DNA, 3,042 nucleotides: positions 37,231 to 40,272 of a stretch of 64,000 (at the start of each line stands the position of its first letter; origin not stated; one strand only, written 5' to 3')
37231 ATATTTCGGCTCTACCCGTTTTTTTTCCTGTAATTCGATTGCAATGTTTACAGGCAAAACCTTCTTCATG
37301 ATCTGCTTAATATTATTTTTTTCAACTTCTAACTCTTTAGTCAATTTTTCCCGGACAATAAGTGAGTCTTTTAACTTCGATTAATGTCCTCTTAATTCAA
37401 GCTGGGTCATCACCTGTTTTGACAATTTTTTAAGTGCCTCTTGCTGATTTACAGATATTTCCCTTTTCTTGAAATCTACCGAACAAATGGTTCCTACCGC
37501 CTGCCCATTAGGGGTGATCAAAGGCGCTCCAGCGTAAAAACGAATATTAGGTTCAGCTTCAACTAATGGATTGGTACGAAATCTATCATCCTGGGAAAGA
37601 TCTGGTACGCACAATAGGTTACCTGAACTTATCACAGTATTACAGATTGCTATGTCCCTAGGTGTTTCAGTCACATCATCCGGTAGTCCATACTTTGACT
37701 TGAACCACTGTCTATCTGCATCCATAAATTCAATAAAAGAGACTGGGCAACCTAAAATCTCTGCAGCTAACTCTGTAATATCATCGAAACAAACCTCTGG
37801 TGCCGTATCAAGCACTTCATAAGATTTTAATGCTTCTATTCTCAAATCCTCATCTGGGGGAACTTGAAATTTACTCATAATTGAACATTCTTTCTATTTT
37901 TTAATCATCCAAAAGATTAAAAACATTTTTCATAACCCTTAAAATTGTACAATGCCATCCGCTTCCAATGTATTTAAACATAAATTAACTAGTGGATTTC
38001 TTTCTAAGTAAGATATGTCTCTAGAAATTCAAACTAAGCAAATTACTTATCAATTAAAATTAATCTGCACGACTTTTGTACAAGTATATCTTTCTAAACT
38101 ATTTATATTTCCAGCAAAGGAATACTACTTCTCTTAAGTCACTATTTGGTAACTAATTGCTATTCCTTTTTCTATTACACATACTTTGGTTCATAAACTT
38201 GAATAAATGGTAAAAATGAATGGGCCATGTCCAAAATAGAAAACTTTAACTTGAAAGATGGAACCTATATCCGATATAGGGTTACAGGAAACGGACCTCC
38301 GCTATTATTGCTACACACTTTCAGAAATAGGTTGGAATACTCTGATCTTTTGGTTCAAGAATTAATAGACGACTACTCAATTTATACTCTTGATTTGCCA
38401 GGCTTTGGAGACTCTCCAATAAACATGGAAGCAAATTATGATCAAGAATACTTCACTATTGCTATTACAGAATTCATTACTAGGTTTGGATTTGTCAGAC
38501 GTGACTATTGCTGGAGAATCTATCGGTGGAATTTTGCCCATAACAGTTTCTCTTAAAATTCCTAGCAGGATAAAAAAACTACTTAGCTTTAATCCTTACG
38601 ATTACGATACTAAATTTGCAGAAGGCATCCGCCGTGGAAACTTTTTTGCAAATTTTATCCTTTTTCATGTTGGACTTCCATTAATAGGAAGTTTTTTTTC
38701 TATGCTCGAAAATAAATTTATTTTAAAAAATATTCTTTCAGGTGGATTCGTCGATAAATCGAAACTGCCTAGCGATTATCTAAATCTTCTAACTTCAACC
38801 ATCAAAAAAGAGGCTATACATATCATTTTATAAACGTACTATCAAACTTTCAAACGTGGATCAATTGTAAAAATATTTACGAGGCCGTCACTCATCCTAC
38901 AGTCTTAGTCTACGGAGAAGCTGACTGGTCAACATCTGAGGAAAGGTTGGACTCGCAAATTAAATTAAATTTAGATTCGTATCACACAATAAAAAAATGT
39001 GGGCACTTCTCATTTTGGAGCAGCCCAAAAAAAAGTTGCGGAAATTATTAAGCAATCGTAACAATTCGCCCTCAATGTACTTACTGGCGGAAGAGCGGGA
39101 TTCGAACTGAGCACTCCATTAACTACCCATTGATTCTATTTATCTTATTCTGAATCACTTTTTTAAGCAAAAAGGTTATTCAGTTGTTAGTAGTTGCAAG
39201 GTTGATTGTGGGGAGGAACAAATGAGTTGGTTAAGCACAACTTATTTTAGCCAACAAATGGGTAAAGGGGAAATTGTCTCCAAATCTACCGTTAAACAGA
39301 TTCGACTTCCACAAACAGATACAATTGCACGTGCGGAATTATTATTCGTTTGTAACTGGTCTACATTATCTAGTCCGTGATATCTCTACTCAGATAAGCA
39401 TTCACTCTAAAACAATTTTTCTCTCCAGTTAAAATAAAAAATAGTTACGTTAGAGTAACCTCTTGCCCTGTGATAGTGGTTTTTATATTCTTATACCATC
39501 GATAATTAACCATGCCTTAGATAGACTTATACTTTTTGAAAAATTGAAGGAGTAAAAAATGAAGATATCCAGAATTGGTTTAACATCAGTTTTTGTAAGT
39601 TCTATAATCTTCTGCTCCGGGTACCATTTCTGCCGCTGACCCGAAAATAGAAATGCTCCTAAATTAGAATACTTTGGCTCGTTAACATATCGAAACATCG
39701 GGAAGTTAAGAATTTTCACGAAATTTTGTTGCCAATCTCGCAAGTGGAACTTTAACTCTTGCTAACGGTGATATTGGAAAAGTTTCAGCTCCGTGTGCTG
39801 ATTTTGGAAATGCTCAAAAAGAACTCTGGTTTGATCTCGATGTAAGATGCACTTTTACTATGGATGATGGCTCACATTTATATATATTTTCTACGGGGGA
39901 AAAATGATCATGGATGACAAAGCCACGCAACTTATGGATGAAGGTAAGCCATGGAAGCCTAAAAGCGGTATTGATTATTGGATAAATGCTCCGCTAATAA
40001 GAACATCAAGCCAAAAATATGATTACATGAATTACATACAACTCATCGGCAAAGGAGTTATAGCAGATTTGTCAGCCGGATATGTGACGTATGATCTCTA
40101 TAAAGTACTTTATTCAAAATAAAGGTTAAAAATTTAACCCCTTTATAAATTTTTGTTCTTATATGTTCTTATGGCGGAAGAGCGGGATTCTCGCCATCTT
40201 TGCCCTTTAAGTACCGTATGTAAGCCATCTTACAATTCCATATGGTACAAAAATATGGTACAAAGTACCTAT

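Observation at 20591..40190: Seven same-orientation tRNA-Ser-like 3' end fragments with conserved arms split a 20-kb accessory region into cassette-like modules ending at an integrase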

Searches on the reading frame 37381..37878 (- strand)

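Call 12: search_protein_families(library=pfam, proteins=[window:37381-37878:-])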
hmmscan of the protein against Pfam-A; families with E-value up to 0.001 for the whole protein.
window:37381-37878:- (165 aa): 2 families
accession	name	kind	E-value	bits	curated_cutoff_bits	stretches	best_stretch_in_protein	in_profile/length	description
PF01590.32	GAF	-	1.2e-15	58.7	22.4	1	27-160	2-133/133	GAF domain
PF13185.12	GAF_2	-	1.9e-09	38.2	28.6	1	27-156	4-131/136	GAF domain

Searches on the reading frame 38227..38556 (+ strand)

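Call 12: search_protein_families(library=pfam, proteins=[window:38227-38556:+])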
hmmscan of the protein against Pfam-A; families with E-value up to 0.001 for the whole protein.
window:38227-38556:+ (109 aa): 1 family
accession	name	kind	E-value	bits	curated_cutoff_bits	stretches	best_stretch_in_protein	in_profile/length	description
PF00561.26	Abhydrolase_1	-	0.00072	19.7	25.8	1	24-83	1-58/245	alpha/beta hydrolase fold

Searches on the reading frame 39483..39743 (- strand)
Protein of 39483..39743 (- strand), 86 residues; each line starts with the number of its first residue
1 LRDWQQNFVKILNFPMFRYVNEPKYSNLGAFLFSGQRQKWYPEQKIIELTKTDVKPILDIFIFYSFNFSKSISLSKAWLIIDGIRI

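Call 31: search_protein_families(library=pfam, max_evalue=0.01, proteins=[window:39483-39743:-])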
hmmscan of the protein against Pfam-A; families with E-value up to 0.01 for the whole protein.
window:39483-39743:- (86 aa): 0 families

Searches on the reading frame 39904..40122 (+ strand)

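Call 31: search_protein_families(library=pfam, max_evalue=0.01, proteins=[window:39904-40122:+])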
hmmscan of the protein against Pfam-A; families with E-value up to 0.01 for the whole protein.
window:39904-40122:+ (72 aa): 1 family
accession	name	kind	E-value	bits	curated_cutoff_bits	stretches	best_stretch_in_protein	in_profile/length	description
PF11578.13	DUF3237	-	0.0075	16.4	24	1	24-68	109-149/149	Protein of unknown function (DUF3237)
